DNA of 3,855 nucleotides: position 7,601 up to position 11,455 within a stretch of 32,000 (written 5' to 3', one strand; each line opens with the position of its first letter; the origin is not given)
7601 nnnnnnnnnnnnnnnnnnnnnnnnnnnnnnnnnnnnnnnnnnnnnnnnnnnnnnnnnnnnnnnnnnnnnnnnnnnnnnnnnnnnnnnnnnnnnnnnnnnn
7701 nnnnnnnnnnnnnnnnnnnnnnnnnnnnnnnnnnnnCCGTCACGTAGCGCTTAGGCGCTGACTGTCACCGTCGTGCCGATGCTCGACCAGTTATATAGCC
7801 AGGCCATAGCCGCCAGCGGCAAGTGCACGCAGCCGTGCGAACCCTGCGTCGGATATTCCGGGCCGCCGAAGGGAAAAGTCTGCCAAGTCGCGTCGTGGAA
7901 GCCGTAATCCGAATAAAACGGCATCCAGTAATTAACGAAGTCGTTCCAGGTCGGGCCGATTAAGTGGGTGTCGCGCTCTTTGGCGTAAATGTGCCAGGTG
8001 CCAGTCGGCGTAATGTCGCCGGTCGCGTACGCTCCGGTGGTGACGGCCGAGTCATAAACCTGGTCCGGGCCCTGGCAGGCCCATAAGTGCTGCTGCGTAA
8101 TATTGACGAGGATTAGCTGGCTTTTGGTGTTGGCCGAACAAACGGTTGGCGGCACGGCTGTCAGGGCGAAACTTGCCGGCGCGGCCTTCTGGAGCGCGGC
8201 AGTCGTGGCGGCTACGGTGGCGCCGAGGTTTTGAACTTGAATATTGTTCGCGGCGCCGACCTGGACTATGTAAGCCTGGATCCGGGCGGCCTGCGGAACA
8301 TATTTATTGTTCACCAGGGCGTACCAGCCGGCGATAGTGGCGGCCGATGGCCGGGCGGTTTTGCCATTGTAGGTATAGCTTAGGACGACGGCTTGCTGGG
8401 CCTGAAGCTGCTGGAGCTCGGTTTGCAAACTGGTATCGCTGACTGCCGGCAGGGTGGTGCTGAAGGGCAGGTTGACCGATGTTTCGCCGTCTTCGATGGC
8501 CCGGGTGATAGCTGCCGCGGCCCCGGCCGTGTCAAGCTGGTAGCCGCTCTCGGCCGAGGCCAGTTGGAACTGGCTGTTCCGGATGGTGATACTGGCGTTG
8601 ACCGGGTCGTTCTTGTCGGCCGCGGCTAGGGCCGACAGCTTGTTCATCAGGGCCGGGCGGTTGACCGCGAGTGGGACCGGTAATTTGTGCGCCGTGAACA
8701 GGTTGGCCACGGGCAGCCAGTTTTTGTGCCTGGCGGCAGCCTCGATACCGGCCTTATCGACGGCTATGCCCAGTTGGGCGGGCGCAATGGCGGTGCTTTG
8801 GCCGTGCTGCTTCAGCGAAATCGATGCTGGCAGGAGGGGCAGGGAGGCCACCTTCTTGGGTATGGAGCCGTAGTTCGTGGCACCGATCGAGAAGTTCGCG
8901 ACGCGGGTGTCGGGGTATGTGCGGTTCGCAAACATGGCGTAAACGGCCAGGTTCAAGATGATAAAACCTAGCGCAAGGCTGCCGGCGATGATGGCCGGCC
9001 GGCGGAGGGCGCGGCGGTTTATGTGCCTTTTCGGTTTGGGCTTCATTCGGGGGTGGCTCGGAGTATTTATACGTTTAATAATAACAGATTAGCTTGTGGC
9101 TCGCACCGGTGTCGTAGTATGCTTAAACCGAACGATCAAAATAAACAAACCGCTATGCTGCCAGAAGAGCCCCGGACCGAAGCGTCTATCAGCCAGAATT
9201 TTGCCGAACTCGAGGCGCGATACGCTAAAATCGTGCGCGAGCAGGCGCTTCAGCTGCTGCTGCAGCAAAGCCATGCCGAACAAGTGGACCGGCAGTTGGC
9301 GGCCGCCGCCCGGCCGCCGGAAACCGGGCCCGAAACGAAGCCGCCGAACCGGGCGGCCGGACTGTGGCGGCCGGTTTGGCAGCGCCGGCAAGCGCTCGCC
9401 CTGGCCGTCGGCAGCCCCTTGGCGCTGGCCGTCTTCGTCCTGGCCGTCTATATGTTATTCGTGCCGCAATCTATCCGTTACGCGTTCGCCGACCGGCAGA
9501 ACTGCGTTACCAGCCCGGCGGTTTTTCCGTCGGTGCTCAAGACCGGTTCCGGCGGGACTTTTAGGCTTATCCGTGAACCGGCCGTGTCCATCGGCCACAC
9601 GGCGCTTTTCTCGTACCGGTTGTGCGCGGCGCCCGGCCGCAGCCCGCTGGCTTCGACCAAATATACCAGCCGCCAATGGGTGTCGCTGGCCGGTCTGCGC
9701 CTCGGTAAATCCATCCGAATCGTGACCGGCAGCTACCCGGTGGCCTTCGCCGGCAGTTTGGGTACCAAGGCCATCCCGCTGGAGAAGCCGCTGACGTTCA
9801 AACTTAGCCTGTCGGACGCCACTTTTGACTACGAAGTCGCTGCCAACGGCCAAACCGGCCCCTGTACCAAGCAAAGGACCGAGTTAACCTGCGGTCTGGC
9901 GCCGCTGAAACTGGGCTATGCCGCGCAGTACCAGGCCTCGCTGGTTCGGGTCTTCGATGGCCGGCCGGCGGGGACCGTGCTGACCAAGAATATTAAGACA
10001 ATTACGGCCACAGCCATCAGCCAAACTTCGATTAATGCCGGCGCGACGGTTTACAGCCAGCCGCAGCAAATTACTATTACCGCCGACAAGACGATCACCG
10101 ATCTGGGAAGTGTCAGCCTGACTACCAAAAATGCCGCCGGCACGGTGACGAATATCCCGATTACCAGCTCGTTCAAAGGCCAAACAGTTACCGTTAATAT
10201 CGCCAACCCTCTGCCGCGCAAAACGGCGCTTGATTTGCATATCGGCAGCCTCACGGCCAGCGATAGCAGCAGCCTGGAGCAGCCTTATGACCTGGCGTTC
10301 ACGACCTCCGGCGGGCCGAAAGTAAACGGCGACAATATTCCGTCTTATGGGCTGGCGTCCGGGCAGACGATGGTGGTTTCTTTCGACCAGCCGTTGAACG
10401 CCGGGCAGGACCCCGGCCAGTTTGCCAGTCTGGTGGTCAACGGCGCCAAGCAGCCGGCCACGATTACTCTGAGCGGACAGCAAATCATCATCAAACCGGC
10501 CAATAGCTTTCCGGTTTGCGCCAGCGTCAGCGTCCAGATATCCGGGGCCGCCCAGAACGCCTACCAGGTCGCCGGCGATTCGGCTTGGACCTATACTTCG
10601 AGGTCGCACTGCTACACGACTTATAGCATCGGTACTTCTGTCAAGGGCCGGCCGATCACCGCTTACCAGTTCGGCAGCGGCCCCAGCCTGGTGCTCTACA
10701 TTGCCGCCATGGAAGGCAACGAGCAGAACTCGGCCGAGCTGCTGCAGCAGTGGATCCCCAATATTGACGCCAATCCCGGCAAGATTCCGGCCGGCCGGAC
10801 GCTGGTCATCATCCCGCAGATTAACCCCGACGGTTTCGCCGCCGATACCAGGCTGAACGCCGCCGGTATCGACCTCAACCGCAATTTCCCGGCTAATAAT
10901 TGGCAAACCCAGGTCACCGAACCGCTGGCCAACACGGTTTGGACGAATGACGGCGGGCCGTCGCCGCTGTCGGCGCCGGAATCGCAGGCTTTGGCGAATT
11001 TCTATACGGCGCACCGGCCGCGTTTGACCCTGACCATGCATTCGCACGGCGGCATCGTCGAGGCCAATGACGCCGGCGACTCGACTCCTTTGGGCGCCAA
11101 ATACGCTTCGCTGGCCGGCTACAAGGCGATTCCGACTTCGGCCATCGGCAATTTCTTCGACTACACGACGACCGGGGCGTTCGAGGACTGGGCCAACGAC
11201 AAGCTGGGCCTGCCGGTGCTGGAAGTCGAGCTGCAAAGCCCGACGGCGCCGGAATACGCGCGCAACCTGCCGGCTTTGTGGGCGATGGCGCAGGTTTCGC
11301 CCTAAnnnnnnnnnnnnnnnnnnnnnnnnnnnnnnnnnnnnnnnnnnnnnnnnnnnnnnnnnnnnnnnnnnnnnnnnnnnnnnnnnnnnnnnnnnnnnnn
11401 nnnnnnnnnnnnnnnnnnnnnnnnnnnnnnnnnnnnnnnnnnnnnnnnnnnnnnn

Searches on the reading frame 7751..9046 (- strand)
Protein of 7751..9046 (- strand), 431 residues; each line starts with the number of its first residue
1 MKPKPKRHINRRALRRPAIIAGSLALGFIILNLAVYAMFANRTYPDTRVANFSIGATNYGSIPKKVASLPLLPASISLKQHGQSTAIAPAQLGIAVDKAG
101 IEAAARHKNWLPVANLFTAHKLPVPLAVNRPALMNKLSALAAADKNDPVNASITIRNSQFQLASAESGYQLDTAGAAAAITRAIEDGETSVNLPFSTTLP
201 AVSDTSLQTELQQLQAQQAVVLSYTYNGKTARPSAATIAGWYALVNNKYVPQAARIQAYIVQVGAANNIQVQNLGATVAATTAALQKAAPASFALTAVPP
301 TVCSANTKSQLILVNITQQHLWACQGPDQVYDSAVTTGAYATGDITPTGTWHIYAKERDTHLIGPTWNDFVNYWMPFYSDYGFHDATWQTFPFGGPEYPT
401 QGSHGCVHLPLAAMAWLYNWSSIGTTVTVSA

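Call 48: search_protein_families(library=pfam, proteins=[window:7751-9046:-], max_evalue=0.001)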
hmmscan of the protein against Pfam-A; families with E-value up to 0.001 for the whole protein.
window:7751-9046:- (431 aa): 2 families
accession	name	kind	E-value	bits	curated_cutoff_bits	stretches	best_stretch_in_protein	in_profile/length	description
PF03734.19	YkuD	-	9.3e-20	72.1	23.4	1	310-429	2-146/146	L,D-transpeptidase catalytic domain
PF12229.13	PG_binding_4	-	3e-07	31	22.1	1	120-188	44-112/117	Putative peptidoglycan binding domain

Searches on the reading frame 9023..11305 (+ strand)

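Call 48: search_protein_families(library=pfam, proteins=[window:9023-11305:+], max_evalue=0.001)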
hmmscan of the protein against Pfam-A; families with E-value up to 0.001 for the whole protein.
window:9023-11305:+ (760 aa): 4 families
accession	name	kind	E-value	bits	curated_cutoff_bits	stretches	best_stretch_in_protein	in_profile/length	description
PF00246.29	Peptidase_M14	-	9.6e-20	71.8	21.6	1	527-730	12-253/286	Zinc carboxypeptidase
PF24827.1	AstE_AspA_cat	-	1.7e-09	37.9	25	1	557-634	6-76/192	Succinylglutamate desuccinylase/Aspartoacylase catalytic domain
PF13205.12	Big_5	-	1.8e-09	38.7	23.6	1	328-428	3-105/105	Bacterial Ig-like domain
PF10994.13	DUF2817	-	0.00044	20.3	23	1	589-630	85-120/341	Protein of unknown function (DUF2817)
